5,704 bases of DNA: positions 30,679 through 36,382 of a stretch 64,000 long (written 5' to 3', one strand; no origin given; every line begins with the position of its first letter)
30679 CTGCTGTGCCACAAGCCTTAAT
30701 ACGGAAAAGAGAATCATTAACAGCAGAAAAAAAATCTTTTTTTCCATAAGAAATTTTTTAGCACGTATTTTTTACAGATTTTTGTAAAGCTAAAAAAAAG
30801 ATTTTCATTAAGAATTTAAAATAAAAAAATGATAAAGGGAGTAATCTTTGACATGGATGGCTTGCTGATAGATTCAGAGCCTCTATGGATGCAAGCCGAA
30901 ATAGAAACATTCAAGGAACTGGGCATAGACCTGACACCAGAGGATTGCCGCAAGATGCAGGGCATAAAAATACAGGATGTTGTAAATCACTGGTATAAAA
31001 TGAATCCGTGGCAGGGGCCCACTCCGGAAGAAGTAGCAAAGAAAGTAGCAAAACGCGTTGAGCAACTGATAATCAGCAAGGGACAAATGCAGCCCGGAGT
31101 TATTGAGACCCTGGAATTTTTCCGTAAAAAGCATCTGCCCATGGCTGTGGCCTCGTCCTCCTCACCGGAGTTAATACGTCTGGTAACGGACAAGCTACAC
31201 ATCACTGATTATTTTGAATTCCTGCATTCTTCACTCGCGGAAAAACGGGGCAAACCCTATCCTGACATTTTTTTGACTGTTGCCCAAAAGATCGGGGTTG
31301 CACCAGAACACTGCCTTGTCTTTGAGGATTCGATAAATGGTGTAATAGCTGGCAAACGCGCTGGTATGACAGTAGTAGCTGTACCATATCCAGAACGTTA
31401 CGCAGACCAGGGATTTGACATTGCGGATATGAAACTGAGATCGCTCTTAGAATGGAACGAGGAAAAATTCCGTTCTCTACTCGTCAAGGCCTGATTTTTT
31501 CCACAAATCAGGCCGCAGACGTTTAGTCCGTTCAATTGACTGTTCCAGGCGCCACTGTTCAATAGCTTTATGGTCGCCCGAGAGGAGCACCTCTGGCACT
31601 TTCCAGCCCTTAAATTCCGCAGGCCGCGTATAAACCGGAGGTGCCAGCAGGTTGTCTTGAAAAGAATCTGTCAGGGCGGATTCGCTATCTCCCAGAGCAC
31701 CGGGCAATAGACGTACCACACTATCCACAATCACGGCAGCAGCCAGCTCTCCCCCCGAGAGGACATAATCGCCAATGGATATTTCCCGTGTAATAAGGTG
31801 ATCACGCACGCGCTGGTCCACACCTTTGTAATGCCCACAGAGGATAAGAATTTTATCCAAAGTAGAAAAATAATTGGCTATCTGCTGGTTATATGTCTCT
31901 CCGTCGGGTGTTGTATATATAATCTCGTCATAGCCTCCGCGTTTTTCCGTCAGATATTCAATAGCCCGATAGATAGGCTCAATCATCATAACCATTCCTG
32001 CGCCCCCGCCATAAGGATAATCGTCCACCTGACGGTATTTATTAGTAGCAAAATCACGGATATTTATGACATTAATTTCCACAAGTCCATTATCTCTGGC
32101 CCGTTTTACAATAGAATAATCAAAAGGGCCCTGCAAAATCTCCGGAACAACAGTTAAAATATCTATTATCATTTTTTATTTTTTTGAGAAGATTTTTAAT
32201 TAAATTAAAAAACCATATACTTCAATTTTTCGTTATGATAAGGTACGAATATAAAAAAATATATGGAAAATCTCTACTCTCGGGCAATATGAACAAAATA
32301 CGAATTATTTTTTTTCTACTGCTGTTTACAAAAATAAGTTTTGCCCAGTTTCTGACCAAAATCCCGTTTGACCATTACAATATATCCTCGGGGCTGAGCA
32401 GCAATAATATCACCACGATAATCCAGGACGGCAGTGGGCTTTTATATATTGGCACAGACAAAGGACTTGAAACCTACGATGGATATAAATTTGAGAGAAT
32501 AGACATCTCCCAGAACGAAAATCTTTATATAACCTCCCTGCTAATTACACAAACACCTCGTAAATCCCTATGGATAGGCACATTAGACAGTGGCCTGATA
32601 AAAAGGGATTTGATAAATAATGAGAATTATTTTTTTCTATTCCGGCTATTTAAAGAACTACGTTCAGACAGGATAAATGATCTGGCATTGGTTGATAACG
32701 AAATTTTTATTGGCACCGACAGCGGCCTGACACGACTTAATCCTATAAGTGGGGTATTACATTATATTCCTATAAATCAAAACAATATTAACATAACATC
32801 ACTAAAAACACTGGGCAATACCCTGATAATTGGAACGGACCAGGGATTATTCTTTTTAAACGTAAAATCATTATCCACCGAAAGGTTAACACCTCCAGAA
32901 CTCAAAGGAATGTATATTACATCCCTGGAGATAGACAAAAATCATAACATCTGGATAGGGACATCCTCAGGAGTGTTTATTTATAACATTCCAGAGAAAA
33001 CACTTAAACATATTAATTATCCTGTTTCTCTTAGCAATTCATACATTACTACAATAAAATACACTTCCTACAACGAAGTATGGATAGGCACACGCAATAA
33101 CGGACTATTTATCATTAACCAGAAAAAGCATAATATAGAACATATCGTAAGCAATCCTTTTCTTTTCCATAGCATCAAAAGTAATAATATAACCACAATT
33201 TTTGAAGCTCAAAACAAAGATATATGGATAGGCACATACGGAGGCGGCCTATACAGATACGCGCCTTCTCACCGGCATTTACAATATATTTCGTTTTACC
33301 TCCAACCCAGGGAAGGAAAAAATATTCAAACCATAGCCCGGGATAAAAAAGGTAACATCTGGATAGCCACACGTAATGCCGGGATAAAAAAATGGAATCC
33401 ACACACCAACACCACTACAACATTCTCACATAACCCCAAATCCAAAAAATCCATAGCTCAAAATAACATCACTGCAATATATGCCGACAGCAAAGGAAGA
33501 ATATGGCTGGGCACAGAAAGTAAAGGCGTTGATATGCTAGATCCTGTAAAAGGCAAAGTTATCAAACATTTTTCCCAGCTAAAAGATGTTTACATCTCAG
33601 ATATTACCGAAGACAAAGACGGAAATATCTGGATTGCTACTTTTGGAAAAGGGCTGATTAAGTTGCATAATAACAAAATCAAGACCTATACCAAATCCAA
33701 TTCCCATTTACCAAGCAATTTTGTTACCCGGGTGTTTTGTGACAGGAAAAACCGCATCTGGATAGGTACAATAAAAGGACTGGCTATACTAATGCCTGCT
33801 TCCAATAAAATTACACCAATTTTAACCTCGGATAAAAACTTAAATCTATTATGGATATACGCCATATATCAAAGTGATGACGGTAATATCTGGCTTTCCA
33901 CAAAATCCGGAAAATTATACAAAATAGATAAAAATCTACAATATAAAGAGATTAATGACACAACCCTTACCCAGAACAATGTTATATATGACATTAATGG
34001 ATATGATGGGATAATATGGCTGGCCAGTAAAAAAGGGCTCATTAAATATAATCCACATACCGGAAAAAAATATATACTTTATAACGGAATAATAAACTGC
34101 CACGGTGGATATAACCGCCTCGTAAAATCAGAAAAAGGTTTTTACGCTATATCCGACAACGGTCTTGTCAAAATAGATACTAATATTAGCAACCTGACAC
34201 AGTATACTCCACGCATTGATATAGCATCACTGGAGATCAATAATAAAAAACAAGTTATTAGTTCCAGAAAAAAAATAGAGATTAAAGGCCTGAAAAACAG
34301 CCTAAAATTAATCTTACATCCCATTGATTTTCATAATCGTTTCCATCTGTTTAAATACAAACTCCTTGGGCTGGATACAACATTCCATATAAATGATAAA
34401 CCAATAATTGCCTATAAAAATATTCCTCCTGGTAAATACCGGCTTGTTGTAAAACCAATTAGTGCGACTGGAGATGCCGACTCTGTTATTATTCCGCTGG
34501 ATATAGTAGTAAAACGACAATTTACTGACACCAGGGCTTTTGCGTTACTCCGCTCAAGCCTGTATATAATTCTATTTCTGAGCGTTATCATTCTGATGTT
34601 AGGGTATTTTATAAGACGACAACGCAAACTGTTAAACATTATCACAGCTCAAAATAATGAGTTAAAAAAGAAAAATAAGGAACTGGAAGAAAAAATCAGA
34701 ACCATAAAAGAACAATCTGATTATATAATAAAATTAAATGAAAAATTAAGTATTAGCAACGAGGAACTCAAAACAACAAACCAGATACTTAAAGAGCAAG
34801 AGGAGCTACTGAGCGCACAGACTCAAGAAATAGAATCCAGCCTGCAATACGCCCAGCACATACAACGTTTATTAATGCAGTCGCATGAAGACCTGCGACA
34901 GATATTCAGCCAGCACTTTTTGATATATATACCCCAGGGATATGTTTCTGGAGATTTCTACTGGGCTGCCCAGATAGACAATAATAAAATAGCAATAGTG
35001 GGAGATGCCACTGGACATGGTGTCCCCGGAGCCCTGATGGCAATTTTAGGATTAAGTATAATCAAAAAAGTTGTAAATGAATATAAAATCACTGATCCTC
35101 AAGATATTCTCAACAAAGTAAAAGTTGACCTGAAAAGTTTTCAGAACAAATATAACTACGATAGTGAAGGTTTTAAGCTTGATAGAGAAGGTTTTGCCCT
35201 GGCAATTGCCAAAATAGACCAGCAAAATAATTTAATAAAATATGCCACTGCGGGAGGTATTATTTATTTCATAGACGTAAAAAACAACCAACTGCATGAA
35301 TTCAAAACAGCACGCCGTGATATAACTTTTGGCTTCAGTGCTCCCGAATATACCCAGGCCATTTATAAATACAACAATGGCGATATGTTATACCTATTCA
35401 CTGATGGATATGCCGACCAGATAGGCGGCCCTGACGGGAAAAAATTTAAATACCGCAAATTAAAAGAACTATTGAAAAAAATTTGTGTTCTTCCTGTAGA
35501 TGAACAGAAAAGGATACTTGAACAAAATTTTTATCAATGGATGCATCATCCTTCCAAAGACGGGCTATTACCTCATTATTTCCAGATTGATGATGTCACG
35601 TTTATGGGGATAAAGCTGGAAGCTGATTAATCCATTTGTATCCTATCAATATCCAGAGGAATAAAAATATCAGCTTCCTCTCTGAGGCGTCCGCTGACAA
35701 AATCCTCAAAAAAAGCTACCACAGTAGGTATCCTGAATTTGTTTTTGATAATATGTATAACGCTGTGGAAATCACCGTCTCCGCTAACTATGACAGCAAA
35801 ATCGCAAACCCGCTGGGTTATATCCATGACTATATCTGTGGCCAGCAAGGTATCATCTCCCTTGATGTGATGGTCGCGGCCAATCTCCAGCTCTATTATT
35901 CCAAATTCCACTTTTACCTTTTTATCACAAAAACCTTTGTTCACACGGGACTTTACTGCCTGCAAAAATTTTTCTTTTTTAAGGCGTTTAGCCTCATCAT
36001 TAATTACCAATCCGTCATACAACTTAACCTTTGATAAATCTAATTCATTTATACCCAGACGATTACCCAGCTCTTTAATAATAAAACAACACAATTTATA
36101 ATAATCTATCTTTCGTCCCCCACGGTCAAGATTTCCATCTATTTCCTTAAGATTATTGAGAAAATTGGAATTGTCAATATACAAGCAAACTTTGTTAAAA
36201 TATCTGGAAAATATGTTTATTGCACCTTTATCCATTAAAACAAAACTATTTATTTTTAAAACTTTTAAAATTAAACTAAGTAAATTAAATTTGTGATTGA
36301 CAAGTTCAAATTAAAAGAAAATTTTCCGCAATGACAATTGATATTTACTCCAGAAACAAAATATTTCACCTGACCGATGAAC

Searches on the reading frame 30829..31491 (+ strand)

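Call 57: search_protein_families(library=pfam, proteins=[window:30829-31491:+], max_evalue=0.0001)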
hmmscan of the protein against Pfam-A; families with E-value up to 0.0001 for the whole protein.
window:30829-31491:+ (221 aa): 3 families
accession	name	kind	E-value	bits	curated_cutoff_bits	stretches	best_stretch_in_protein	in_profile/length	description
PF13419.12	HAD_2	-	5.5e-32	111.7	23.8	1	5-185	1-178/178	Haloacid dehalogenase-like hydrolase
PF00702.32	Hydrolase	-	7.8e-30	105.1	26.4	1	2-179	1-191/191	haloacid dehalogenase-like hydrolase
PF13242.12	Hydrolase_like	-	3.6e-05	24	22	1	140-185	2-48/75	HAD-hyrolase-like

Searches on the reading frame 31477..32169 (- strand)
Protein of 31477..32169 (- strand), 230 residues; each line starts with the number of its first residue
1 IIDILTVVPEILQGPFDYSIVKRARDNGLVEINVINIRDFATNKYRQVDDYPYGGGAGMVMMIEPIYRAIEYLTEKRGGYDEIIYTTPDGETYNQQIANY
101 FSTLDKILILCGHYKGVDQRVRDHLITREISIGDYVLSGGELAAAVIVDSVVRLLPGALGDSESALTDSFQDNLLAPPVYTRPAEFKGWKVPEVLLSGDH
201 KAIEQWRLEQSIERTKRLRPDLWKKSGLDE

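Call 57: search_protein_families(library=pfam, proteins=[window:31477-32169:-], max_evalue=0.0001)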
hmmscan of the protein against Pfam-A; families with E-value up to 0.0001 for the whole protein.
window:31477-32169:- (230 aa): 1 family
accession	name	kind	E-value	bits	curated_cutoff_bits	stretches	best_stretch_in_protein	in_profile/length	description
PF01746.26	tRNA_m1G_MT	-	1.4e-59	201.5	27.3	1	22-220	2-195/195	tRNA (Guanine-1)-methyltransferase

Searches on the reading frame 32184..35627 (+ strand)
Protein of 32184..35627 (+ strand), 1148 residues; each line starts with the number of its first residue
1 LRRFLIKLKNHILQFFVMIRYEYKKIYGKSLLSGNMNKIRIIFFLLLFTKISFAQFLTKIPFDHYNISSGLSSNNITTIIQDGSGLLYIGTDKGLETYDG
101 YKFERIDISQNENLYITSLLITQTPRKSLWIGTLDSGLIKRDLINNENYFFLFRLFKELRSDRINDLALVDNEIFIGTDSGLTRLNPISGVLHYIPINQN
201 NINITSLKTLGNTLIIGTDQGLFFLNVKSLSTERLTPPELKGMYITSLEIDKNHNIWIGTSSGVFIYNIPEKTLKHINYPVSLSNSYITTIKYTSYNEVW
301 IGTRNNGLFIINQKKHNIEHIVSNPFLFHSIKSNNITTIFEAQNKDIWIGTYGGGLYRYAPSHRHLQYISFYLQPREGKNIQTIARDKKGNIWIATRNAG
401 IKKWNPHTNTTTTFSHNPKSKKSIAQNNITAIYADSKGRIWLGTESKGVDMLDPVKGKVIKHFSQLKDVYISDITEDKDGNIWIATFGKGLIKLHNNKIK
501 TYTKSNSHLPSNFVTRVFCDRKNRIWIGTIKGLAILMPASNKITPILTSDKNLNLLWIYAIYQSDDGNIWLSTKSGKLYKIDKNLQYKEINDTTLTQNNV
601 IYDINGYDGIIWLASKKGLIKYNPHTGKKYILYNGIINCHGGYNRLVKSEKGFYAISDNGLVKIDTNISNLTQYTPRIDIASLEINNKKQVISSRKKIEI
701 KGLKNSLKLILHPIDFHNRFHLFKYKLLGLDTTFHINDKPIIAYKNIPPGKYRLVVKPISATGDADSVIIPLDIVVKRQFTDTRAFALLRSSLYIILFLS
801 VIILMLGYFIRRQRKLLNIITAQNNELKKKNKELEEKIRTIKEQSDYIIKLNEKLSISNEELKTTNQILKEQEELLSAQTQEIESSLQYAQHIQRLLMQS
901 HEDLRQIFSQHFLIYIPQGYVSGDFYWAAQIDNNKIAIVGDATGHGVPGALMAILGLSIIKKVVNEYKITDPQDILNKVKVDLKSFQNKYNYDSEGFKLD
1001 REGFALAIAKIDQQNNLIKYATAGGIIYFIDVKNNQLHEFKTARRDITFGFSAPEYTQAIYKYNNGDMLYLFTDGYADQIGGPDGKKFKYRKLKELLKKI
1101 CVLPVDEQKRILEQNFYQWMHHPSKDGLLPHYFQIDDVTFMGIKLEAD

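Call 6: search_protein_families(library=pfam, proteins=[window:32184-35627:+], max_evalue=0.001)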
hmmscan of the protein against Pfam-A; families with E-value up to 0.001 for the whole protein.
window:32184-35627:+ (1148 aa): 9 families
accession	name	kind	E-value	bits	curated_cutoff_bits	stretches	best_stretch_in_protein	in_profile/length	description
PF07494.17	Reg_prop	-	6.8e-48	154.9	20.4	2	424-445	2-23/24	Two component regulator propeller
PF07228.17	SpoIIE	-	6.5e-15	56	25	1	936-1115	6-171/192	Stage II sporulation protein E (SpoIIE)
PF08450.18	SGL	-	2.5e-09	37.6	26.3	0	340-448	8-107/246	SMP-30/Gluconolactonase/LRE-like region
PF23748.1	Beta-prop_LRRK2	-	1.4e-08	34.6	26.9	0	240-266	271-297/359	LRRK2 beta propeller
PF24807.1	WD40_CDC20-Fz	-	5.6e-06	26.3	200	0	243-424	10-193/292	CDC20/Fizzy WD40 domain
PF07495.19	Y_Y_Y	-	1.2e-05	25.6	26.6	1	722-776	9-64/65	Y_Y_Y domain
PF13570.13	Beta-prop_ACSF4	-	2.1e-05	24.5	133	0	431-587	97-249/329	Beta-alanine-activating enzyme, beta-propeller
PF24796.1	WDR55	-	0.00037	20.1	200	0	339-533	14-202/296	WDR55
PF11192.13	DUF2977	-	0.00063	20.2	21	0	1010-1051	4-46/61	Protein of unknown function (DUF2977)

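Call 46: search_protein_families(library=ncbifam, proteins=[window:32184-35627:+], max_evalue=0.001)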
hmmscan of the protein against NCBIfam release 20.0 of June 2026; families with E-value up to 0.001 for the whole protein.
window:32184-35627:+ (1148 aa): 2 families
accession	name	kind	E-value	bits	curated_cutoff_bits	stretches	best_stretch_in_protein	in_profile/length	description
NF038263.1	prot_phos_SiaA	equivalog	2.9e-34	118.6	700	1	861-1120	389-641/658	biofilm regulation protein phosphatase SiaA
NF052228.1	T9SS_PorZ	equivalog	3.8e-25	88.5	260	3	331-464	477-625/757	type IX secretion system anionic LPS delivery protein PorZ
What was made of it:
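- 32289..35630 (+): Sensor phosphatase: signal peptide, Reg_prop beta-propellers plus Y_Y_Y, one TM helix, then a SpoIIE/PP2C domain. Candidate SiaA-type phosphatase. NCBIfam SiaA at 118.6 bits (call 46).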

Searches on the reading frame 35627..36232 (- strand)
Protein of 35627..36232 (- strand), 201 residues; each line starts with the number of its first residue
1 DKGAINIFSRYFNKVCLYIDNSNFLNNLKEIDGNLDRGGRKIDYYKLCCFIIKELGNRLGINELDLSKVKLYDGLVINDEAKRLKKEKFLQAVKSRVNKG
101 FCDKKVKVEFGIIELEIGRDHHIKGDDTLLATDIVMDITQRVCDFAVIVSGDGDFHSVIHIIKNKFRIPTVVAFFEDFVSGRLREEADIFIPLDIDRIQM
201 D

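Call 57: search_protein_families(library=pfam, proteins=[window:35627-36232:-], max_evalue=0.0001)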
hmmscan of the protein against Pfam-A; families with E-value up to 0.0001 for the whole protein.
window:35627-36232:- (201 aa): 1 family
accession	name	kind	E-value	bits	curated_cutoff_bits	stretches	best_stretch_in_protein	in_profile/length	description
PF01936.24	NYN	-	2e-09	38.5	24.2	1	14-194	1-145/145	NYN domain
